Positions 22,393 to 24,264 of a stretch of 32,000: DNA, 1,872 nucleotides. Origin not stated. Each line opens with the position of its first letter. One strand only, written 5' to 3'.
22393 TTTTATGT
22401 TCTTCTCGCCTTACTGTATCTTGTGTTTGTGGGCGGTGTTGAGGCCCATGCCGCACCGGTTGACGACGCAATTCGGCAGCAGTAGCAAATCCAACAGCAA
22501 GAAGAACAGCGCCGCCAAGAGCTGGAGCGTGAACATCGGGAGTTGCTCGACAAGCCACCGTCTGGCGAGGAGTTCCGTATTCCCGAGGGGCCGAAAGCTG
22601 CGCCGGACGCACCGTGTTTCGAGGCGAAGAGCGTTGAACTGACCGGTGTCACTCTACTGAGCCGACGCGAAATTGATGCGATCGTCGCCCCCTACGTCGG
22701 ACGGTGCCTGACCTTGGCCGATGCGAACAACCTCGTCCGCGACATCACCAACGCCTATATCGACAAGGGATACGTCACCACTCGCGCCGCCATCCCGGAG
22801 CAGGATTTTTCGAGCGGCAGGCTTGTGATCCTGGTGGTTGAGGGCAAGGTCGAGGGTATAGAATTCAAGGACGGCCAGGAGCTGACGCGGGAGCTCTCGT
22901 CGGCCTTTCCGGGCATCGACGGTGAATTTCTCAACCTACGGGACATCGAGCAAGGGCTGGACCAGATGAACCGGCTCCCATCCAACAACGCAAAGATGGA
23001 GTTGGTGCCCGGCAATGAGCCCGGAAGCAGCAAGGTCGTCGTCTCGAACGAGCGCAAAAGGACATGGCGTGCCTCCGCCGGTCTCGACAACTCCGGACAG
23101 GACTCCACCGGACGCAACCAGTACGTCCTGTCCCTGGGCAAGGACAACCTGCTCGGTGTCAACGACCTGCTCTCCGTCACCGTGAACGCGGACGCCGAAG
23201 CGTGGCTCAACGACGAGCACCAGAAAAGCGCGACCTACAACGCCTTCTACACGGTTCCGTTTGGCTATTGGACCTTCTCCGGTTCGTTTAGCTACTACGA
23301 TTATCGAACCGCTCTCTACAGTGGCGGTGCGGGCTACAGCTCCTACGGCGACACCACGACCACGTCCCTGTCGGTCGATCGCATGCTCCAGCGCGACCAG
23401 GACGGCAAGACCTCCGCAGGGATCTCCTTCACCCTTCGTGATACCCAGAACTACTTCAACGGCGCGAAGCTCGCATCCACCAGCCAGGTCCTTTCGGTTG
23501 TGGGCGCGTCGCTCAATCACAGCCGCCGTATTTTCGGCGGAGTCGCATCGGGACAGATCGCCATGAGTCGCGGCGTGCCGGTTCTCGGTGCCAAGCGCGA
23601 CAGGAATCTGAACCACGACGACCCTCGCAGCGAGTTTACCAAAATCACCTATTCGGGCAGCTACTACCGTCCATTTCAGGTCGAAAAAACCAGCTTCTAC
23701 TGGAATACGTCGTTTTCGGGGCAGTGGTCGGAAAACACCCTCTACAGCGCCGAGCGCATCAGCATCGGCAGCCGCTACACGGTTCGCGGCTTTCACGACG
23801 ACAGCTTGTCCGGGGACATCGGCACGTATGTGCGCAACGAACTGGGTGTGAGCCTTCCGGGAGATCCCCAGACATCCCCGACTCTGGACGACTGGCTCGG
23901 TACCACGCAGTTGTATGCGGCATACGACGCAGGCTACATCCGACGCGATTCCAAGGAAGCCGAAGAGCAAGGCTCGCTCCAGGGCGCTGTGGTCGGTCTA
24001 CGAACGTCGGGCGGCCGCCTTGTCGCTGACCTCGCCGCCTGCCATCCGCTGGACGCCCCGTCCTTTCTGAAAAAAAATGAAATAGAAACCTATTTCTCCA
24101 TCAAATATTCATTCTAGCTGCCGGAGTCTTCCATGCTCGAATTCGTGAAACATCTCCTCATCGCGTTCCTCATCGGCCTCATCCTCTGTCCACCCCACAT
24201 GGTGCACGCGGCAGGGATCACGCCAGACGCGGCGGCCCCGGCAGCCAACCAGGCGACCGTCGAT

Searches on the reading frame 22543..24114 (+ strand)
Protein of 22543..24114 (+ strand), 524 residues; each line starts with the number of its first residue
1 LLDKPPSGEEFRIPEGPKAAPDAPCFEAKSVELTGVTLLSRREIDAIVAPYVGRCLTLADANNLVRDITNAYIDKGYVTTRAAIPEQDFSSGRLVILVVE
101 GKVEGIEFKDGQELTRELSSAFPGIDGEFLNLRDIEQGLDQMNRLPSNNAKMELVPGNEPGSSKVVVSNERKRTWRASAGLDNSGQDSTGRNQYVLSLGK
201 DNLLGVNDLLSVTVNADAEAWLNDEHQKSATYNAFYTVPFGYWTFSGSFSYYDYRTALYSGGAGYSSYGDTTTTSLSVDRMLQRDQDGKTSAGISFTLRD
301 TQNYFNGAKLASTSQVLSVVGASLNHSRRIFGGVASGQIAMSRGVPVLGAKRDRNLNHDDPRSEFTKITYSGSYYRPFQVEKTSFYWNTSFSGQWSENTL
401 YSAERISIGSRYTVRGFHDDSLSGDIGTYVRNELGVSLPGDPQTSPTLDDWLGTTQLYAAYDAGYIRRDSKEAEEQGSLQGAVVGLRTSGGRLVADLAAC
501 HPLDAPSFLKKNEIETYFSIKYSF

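Call 7: search_protein_families(library=pfam, proteins=[window:22543-24114:+], max_evalue=0.1)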
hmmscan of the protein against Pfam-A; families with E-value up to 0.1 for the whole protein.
window:22543-24114:+ (524 aa): 4 families
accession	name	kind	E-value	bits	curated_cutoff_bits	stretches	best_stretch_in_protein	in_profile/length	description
PF03865.19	ShlB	-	8.9e-93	311.6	22.7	1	161-487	1-310/311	Haemolysin secretion/activation protein ShlB/FhaC/HecB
PF08479.16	POTRA_2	-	3.2e-27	94.6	24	1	26-101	1-76/76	POTRA domain, ShlB-type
PF17287.7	POTRA_3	-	5.8e-22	77.4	27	1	102-156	1-56/56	POTRA domain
PF07244.20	POTRA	-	0.0037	18.4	21.3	1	29-101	4-79/79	Surface antigen variable number repeat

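Call 8: search_protein_families(library=ncbifam, proteins=[window:22543-24114:+], max_evalue=0.1)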
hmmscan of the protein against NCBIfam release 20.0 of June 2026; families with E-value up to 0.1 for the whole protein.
window:22543-24114:+ (524 aa): 2 families
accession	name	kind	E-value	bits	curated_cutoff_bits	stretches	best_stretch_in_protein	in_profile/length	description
TIGR03303.1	OM_YaeT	equivalog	1.7e-06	26.8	297.15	1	26-423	241-633/741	outer membrane protein assembly factor BamA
NF058613.1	OMPAssmBamADein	equivalog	2.2e-05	22.6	1050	1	29-118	187-277/857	outer membrane protein assembly factor BamA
